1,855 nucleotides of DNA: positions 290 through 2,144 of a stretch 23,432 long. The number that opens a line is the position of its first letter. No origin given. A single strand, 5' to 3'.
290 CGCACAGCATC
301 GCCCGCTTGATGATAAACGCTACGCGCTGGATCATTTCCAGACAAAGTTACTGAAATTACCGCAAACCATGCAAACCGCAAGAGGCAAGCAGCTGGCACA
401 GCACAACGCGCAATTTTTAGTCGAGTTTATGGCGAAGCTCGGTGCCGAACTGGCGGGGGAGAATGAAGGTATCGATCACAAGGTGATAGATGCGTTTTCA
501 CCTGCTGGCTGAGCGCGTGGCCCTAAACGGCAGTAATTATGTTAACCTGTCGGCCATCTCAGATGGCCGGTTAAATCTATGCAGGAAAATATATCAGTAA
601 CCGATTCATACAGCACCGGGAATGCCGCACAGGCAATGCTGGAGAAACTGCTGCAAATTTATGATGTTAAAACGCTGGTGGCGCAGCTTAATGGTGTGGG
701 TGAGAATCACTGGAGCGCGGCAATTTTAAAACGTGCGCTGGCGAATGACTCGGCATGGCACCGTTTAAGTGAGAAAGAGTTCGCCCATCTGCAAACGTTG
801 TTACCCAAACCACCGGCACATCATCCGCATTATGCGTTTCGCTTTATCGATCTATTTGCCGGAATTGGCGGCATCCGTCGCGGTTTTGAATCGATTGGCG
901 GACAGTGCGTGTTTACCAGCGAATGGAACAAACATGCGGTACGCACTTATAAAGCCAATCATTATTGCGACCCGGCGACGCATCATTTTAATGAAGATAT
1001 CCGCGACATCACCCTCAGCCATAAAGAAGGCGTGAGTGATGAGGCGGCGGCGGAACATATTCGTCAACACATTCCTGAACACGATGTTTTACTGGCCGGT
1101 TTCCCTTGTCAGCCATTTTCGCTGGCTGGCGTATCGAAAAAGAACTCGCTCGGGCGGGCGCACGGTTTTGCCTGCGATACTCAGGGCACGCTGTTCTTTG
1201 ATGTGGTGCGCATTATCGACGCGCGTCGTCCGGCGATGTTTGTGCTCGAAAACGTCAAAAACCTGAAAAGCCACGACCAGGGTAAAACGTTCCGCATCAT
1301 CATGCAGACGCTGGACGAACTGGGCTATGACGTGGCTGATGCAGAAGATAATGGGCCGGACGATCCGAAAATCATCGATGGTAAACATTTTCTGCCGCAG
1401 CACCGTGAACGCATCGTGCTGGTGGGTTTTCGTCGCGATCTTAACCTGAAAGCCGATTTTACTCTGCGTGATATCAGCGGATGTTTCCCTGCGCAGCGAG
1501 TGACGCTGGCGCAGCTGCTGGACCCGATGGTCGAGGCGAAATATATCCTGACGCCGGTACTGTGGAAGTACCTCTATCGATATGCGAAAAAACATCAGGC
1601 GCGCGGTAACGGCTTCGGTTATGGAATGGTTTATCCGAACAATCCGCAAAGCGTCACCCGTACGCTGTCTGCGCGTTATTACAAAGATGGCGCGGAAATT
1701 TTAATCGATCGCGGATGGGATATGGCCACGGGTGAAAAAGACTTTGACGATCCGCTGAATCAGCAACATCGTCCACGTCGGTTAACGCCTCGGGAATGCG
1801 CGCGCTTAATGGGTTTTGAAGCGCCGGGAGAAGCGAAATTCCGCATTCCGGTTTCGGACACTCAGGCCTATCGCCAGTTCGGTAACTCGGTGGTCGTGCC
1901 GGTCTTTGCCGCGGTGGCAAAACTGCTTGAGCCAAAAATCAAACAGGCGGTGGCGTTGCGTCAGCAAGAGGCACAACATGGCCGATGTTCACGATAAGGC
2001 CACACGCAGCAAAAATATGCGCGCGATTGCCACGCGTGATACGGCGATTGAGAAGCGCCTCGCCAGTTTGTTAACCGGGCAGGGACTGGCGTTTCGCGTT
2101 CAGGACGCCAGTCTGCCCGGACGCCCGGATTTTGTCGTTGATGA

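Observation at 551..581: Perfect 8-bp hairpin directly upstream of the dcm start codon, with no obvious Shine-Dalgarno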

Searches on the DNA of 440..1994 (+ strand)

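Call 6: search_dna_similar(query=window:440-700:+, collection=ecoli_genomes, mode=near, max_rows=30, rows=spread)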
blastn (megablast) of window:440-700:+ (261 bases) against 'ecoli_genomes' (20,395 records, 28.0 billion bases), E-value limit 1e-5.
Records with a match: 5368; places in all: 5371; records where one place covers at least 80% of the query: 5362.
Genomes with a match: 5368 of 5426; with a place that covers at least 80% of the query: 5362. Places per genome that has any: lowest 1, median 1, highest 2. On chromosomes: 5369 places; on plasmids: 2.
Best place of each record, by identity: >=99% 1455; 95-99% 3684; 90-95% 229.
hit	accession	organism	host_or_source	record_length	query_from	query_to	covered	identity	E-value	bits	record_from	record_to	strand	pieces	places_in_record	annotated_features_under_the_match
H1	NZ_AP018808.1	Escherichia coli strain E2865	Bos taurus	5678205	1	261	100%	100.0%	2e-133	483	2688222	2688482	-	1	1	dcm: DNA-cytosine methyltransferase | HD domain-containing protein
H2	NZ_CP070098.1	Escherichia coli strain FDAARGOS_1370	Homo sapiens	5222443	1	261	100%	100.0%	2e-133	483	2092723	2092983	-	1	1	dcm: DNA-cytosine methyltransferase | HD domain-containing protein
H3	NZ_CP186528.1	Escherichia coli strain ECOCN22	Canis lupus familiaris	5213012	1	261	100%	100.0%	2e-133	483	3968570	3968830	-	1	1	dcm: DNA-cytosine methyltransferase | HD domain-containing protein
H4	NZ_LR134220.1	Escherichia coli strain NCTC11121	missing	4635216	1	261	100%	100.0%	2e-133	483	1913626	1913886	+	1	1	dcm: DNA-cytosine methyltransferase | HD domain-containing protein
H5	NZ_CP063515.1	Escherichia coli strain EH01-18-04-A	Homo sapiens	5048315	1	261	100%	99.6%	1e-131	477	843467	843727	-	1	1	dcm: DNA-cytosine methyltransferase | yedJ: phosphohydrolase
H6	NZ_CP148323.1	Escherichia coli strain Z1323HEC0477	Homo sapiens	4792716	1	261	100%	99.6%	1e-131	477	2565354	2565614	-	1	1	dcm: DNA-cytosine methyltransferase | yedJ: phosphohydrolase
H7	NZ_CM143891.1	Escherichia coli strain E27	Homo sapiens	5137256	1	261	100%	99.6%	1e-131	477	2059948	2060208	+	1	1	dcm: DNA-cytosine methyltransferase | yedJ: phosphohydrolase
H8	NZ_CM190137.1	Escherichia coli strain 22872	Homo sapiens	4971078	1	261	100%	99.6%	1e-131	477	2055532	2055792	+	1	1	dcm: DNA-cytosine methyltransferase | yedJ: phosphohydrolase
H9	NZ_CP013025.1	Escherichia coli strain 2009C-3133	Homo sapiens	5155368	3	261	99%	98.5%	1e-125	457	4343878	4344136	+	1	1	dcm: DNA-cytosine methyltransferase | yedJ: phosphohydrolase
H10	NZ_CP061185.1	Escherichia coli strain LD67-1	feces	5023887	3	261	99%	98.1%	7e-124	451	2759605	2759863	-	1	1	dcm: DNA-cytosine methyltransferase | yedJ: phosphohydrolase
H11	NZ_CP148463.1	Escherichia coli strain Z1323CEC0007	Chicken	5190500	3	261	99%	98.1%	7e-124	451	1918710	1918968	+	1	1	dcm: DNA-cytosine methyltransferase | yedJ: phosphohydrolase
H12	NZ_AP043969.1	Escherichia coli strain 21AH126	Canis lupus familiaris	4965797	3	261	99%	98.1%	7e-124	451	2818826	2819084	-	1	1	dcm: DNA-cytosine methyltransferase | yedJ: phosphohydrolase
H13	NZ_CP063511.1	Escherichia coli strain EH08-18-36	Homo sapiens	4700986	3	261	99%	97.7%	3e-122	446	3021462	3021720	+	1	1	dcm: DNA-cytosine methyltransferase | yedJ: phosphohydrolase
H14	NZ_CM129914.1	Escherichia coli strain CPEC24103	canine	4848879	3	261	99%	97.7%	3e-122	446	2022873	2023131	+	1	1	dcm: DNA-cytosine methyltransferase | yedJ: phosphohydrolase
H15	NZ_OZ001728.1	Escherichia coli strain FFFEB2 MIAE 11482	sewage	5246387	3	261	99%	97.7%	3e-122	446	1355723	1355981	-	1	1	dcm: DNA-cytosine methyltransferase | yedJ: phosphohydrolase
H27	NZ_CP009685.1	Escherichia coli str. K-12 substr. MG1655 strain K-12 ...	ATCC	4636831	3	258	98%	97.3%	7e-119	435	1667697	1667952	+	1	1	dcm: DNA-cytosine methyltransferase | yedJ: phosphohydrolase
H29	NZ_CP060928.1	Escherichia coli strain EC13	Homo sapiens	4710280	3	261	99%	94.6%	7e-109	401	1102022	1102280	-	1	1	dcm: DNA-cytosine methyltransferase | yedJ: phosphohydrolase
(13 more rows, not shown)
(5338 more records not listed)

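Call 13: search_dna_similar(query=window:531-600:+, collection=ecoli_genomes, mode=distant, max_rows=40, rows=spread, max_evalue=0.001)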
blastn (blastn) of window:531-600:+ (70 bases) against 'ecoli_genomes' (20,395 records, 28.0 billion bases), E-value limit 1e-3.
Records with a match: 5368; places in all: 5371; records where one place covers at least 80% of the query: 5362.
Genomes with a match: 5368 of 5426; with a place that covers at least 80% of the query: 5362. Places per genome that has any: lowest 1, median 1, highest 2. On chromosomes: 5369 places; on plasmids: 2.
Best place of each record, by identity: >=99% 3870; 95-99% 1497; 90-95% 1.
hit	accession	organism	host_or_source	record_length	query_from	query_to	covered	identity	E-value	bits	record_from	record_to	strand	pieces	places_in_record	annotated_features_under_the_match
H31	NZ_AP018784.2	Escherichia coli strain SK1144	-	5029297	1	70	100%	100.0%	4e-27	127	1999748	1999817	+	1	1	dcm: DNA-cytosine methyltransferase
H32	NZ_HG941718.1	Escherichia coli O25b:H4-ST131 strain EC958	-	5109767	1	70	100%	100.0%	4e-27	127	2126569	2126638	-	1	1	dcm: DNA-cytosine methyltransferase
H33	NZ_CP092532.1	Escherichia coli strain DS566-2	Homo sapiens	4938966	1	70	100%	100.0%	4e-27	127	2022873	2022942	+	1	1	dcm: DNA-cytosine methyltransferase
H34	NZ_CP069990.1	Escherichia coli strain FDAARGOS_1304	Homo sapiens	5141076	1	70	100%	100.0%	4e-27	127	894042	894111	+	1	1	dcm: DNA-cytosine methyltransferase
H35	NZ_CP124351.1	Escherichia coli strain AVS0362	environmental-WWTP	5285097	1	70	100%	100.0%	4e-27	127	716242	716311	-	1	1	dcm: DNA-cytosine methyltransferase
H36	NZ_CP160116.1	Escherichia coli strain 729_xx_1_3_yolk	Poultry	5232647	1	70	100%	100.0%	4e-27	127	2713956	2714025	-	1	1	dcm: DNA-cytosine methyltransferase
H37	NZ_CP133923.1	Escherichia coli strain M21816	Homo sapiens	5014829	1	70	100%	100.0%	4e-27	127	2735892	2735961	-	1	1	dcm: DNA-cytosine methyltransferase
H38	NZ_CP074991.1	Escherichia coli strain 10159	Homo sapiens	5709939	1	70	100%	100.0%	4e-27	127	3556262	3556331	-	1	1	dcm: DNA-cytosine methyltransferase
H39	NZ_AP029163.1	Escherichia coli strain KA0011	-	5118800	1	70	100%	100.0%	4e-27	127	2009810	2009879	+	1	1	dcm: DNA-cytosine methyltransferase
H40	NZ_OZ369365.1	Escherichia coli strain Esc30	not applicable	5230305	1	70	100%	100.0%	4e-27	127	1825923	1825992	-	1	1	dcm: DNA-cytosine methyltransferase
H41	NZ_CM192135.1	Escherichia coli strain Ec-U4-19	Homo sapiens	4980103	1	70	100%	100.0%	4e-27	127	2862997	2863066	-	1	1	dcm: DNA-cytosine methyltransferase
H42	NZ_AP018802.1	Escherichia coli strain E2863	Bos taurus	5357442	3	70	97%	100.0%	5e-26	123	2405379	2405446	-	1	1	dcm: DNA-cytosine methyltransferase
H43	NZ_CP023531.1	Escherichia coli strain FDAARGOS_401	Homo sapiens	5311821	3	70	97%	100.0%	5e-26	123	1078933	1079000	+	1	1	dcm: DNA-cytosine methyltransferase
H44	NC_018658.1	Escherichia coli O104:H4 str. 2011C-3493 strain 2011C-3493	-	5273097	3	70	97%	100.0%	5e-26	123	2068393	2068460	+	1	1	dcm: DNA-cytosine methyltransferase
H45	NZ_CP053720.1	Escherichia coli strain CP131_Sichuan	pig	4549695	3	70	97%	100.0%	5e-26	123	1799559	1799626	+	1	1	dcm: DNA-cytosine methyltransferase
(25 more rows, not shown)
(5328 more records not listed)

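Call 14: get_annotated_region(hit=H27, flank=1500)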
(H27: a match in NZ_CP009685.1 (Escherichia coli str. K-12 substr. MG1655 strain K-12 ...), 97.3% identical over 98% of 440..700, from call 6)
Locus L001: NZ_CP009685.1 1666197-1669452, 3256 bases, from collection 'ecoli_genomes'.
description: Escherichia coli str. K-12 substr. MG1655 strain K-12 chromosome, complete genome
organism: Escherichia coli str. K-12 substr. MG1655 strain K-12 substr. MG1655 (NCBI taxid 511145)
replicon: chromosome; assembly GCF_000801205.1
host: -; source: ATCC; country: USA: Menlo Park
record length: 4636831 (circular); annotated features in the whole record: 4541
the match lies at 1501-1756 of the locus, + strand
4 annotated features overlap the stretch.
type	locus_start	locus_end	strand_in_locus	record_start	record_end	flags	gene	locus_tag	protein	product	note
CDS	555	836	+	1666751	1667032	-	drpB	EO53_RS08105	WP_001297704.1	cell division protein DrpB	-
CDS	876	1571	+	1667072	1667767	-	yedJ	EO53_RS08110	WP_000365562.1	phosphohydrolase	-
CDS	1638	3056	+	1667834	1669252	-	dcm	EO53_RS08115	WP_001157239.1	DNA-cytosine methyltransferase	-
CDS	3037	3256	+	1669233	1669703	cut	vsr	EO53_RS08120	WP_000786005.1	VSPR family DNA mismatch endonuclease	-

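Call 15: get_annotated_region(hit=H29, flank=1500)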
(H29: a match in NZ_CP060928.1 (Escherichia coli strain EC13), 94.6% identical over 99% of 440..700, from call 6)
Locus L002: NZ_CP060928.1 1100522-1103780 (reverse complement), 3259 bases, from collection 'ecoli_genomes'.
description: Escherichia coli strain EC13 chromosome, complete genome
organism: Escherichia coli strain EC13 (NCBI taxid 562)
replicon: chromosome; assembly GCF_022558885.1
host: Homo sapiens; source: urine; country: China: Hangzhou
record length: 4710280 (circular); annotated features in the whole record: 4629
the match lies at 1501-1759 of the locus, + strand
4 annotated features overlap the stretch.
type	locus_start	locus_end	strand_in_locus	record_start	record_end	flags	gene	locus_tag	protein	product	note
CDS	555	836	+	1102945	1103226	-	drpB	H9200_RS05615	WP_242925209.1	cell division protein DrpB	-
CDS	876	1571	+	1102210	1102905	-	yedJ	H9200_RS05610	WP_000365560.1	phosphohydrolase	-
CDS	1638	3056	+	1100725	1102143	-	dcm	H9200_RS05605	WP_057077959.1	DNA-cytosine methyltransferase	-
CDS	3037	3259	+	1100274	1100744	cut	vsr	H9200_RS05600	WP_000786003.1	VSPR family DNA mismatch endonuclease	-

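Call 32: search_rna_families(source=L001, start=1, end=900, threshold=gathering)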
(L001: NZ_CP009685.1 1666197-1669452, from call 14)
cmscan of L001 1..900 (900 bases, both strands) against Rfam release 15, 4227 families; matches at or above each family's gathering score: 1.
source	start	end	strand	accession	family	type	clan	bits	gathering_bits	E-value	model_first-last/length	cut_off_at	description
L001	217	306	-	RF01401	rseX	Gene; sRNA;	-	97.7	50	4.6e-14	1-94/94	no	rseX Hfq binding RNA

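Call 40: search_dna_similar(query=window:543-572:+, collection=ecoli_genomes, mode=distant, max_rows=40, rows=spread, max_evalue=10)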
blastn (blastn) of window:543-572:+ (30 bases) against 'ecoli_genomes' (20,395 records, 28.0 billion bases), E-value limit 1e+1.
Records with a match: 5368; places in all: 5371; records where one place covers at least 80% of the query: 5368.
Genomes with a match: 5368 of 5426; with a place that covers at least 80% of the query: 5368. Places per genome that has any: lowest 1, median 1, highest 2. On chromosomes: 5369 places; on plasmids: 2.
Best place of each record, by identity: >=99% 4909; 95-99% 454; 90-95% 4; 80-90% 1.
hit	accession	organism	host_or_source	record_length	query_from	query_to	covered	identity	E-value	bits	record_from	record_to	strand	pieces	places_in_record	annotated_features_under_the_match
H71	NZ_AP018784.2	Escherichia coli strain SK1144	-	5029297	1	30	100%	100.0%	2e-6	55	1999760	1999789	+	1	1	none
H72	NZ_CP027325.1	Escherichia coli strain 2013C-4830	Homo sapiens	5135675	1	30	100%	100.0%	2e-6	55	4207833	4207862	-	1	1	none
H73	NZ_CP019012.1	Escherichia coli strain Ecol_AZ161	Homo sapiens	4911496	1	30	100%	100.0%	2e-6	55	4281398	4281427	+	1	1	none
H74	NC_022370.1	Escherichia coli PMV-1 strain PMV-1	-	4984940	1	30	100%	100.0%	2e-6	55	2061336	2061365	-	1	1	none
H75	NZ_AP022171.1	Escherichia coli strain WP5-S18-ESBL-09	-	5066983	1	30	100%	100.0%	2e-6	55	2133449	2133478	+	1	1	none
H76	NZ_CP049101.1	Escherichia coli strain EC28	Homo sapiens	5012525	1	30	100%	100.0%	2e-6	55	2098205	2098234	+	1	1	none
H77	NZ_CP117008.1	Escherichia coli strain MLI109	Homo sapiens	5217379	1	30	100%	100.0%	2e-6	55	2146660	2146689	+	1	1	none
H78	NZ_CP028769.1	Escherichia coli strain A5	Pig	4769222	1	30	100%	100.0%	2e-6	55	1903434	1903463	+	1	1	none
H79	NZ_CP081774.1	Escherichia coli strain 0H24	-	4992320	1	30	100%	100.0%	2e-6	55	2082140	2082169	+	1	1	none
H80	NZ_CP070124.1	Escherichia coli strain FDAARGOS_1292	Homo sapiens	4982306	1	30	100%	100.0%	2e-6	55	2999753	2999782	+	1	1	none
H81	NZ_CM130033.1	Escherichia coli strain EC01307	Homo sapiens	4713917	1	30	100%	100.0%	2e-6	55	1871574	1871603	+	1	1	none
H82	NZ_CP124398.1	Escherichia coli strain AVS0967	wastewater efflux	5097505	1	30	100%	100.0%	2e-6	55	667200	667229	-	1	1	none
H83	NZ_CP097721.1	Escherichia coli strain MS1665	Chicken heart (Gallus gallus)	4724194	1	30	100%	100.0%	2e-6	55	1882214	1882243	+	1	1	none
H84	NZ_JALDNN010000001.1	Escherichia coli strain EC2641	disinfected tableware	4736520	1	30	100%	100.0%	2e-6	55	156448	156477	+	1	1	none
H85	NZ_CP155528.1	Escherichia coli strain 3-72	Mus musculus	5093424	1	30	100%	100.0%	2e-6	55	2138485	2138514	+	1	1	none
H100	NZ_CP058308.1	Escherichia coli strain AMSCJX04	Giant Panda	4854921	1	30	100%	96.7%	8e-5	51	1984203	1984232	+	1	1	none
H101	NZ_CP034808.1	Escherichia coli strain 08-3914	missing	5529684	1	30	100%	96.7%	8e-5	51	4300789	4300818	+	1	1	none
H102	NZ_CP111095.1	Escherichia coli strain TW14588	Lactuca sativa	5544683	1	30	100%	96.7%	8e-5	51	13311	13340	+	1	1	none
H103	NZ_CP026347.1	Escherichia coli strain 7A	not applicable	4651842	1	29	97%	100.0%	6e-6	54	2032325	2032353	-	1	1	none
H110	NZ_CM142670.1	Escherichia coli strain UID2309220010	Homo sapiens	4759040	1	29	97%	89.7%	1e-1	40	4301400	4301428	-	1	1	none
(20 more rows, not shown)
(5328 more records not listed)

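Call 42: get_annotated_region(hit=H100, flank=150)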
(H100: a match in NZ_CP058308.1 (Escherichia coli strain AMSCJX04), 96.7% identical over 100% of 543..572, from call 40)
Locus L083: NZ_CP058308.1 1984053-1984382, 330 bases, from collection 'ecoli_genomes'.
description: Escherichia coli strain AMSCJX04 chromosome, complete genome
organism: Escherichia coli strain AMSCJX04 (NCBI taxid 562)
replicon: chromosome; assembly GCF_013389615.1
host: Giant Panda; source: fece; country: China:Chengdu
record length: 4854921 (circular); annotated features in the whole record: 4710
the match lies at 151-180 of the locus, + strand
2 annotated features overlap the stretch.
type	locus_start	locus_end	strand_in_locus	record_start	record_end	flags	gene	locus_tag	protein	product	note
CDS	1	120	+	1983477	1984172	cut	yedJ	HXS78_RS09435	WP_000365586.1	phosphohydrolase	-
CDS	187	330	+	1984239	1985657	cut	dcm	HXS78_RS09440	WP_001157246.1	DNA-cytosine methyltransferase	-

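Call 43: get_annotated_region(hit=H101, flank=150)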
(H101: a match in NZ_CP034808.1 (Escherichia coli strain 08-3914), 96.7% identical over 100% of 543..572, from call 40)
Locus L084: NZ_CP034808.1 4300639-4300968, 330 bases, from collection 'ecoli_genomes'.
description: Escherichia coli strain 08-3914 chromosome, complete genome
organism: Escherichia coli strain 08-3914 (NCBI taxid 562)
replicon: chromosome; assembly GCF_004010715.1
host: missing; source: stool; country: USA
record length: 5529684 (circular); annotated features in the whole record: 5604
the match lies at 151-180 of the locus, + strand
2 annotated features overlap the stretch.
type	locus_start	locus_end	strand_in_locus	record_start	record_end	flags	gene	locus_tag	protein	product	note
CDS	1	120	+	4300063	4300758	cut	yedJ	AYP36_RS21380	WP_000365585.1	phosphohydrolase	-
CDS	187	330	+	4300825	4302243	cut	dcm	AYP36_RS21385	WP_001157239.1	DNA-cytosine methyltransferase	-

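Call 44: get_annotated_region(hit=H110, flank=150)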
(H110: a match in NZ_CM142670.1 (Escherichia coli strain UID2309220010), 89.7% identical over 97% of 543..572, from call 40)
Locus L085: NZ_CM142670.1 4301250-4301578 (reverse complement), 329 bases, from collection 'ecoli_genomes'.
description: Escherichia coli strain UID2309220010 chromosome, whole genome shotgun sequence
organism: Escherichia coli strain UID2309220010 (NCBI taxid 562)
replicon: chromosome; assembly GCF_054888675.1
host: Homo sapiens; source: endotracheal aspirate; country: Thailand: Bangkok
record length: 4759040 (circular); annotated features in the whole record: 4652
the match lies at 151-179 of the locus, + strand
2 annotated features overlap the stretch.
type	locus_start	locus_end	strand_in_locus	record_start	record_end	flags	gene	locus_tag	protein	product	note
CDS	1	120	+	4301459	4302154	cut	yedJ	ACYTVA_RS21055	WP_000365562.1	phosphohydrolase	-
CDS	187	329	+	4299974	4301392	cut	dcm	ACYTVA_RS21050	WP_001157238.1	DNA-cytosine methyltransferase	-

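Call 45: get_annotated_region(hit=H102, flank=150)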
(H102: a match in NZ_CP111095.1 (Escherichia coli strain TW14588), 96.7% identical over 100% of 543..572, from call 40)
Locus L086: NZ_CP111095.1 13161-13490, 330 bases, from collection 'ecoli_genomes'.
description: Escherichia coli strain TW14588 chromosome, complete genome
organism: Escherichia coli strain TW14588 (NCBI taxid 562)
replicon: chromosome; assembly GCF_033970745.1
host: Lactuca sativa; source: -; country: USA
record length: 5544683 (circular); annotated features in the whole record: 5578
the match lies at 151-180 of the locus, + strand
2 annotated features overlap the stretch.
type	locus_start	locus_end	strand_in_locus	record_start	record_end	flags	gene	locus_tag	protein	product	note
CDS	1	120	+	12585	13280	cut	yedJ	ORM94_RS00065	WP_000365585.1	phosphohydrolase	-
CDS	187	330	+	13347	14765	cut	dcm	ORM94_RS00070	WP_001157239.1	DNA-cytosine methyltransferase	-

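Call 75: search_dna_similar(query=L057:1340-1640:+, collection=plasmids, mode=distant, max_rows=12)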
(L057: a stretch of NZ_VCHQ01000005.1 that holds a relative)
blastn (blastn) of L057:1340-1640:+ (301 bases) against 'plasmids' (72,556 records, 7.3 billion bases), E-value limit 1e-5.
Records with a match: 2462; places in all: 2538; records where one place covers at least 80% of the query: 2084.
Best place of each record, by identity: 80-90% 4; 60-80% 2458.
By first word of the organism name: Klebsiella 1492; Escherichia 375; Enterobacter 272; Citrobacter 141; Salmonella 76; Raoultella 23; uncultured 13; Shigella 10; Pantoea 9; Leclercia 7; and 20 more.
By predicted mobility (MOB-suite, as given by PLSDB): conjugative 1865; non-mobilizable 309; mobilizable 288.
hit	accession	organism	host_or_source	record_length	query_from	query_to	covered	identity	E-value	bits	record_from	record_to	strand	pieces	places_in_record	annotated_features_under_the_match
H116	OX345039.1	Salmonella enterica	Gallus gallus,Hen feces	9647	1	301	100%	86.0%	4e-94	351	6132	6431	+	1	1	none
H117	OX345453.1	Salmonella enterica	Gallus gallus,Poultry farm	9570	1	301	100%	86.0%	4e-94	351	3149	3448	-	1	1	record has no annotation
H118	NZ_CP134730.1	Pantoea agglomerans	cell culture,stem [BTO:0001300],Rubus ...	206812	1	301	100%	76.5%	6e-54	218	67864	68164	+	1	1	DNA cytosine methyltransferase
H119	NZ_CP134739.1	Pantoea agglomerans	cell culture,Water from creek adjacent ...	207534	1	301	100%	76.5%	6e-54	218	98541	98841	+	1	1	DNA cytosine methyltransferase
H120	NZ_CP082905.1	Mixta hanseatica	Homo sapiens,blood culture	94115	1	301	100%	76.2%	7e-53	214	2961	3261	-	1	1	DNA cytosine methyltransferase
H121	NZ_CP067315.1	Escherichia coli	cell culture,waste water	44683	2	301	100%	76.4%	2e-53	216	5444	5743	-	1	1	DNA cytosine methyltransferase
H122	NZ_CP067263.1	Klebsiella variicola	cell culture,imported food: soy sprout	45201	2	301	100%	76.4%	2e-53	216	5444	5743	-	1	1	DNA cytosine methyltransferase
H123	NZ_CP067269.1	Escherichia coli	cell culture,waste water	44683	2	301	100%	76.4%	2e-53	216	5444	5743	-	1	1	DNA cytosine methyltransferase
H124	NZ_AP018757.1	Phytobacter sp. MRY16-398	Homo sapiens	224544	1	301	100%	75.8%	3e-51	209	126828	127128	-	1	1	DNA cytosine methyltransferase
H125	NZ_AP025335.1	Phytobacter diazotrophicus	-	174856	1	301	100%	75.8%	3e-51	209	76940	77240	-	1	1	DNA cytosine methyltransferase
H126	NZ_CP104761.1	Pantoea piersonii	Homo sapiens,Cell culture,Unstimulated ...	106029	1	301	100%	75.8%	3e-51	209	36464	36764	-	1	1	DNA cytosine methyltransferase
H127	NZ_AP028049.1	Phytobacter diazotrophicus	-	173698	1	301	100%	75.8%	3e-51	209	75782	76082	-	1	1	DNA cytosine methyltransferase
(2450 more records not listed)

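Call 76: get_annotated_region(hit=H121, flank=2500)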
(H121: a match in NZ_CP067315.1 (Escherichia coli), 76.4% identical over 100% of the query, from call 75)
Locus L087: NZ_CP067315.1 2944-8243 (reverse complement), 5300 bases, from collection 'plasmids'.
description: Escherichia coli strain 027_SK3 plasmid p027_SK3d, complete sequence
organism: Escherichia coli (NCBI taxid 562)
taxonomy: Bacteria; Pseudomonadota; Gammaproteobacteria; Enterobacterales; Enterobacteriaceae; Escherichia; Escherichia coli
host: -; source: cell culture,waste water; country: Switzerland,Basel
typing (MOB-suite, as given by PLSDB): conjugative; replicon IncN; relaxase MOBF; mating-pair formation MPF_T
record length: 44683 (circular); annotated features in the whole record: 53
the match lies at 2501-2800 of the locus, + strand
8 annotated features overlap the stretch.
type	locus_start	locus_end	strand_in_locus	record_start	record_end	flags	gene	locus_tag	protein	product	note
CDS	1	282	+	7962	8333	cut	-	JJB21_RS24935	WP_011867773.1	H-NS family nucleoid-associated regulatory protein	GO:0006355 - regulation of DNA-templated transcription [Evidence IEA]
CDS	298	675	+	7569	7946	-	-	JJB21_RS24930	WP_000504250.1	hypothetical protein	-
CDS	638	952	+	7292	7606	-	-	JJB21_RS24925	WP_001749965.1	TrbM/KikA/MpfK family conjugal transfer protein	-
CDS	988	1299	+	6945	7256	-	-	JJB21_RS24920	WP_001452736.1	hypothetical protein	-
CDS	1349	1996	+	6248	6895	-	-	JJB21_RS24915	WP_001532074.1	restriction endonuclease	-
CDS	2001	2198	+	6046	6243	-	-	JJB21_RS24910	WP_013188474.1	hypothetical protein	-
CDS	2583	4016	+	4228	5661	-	-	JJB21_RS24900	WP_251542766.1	DNA cytosine methyltransferase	-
CDS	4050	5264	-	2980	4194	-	-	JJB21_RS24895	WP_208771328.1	type II restriction endonuclease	-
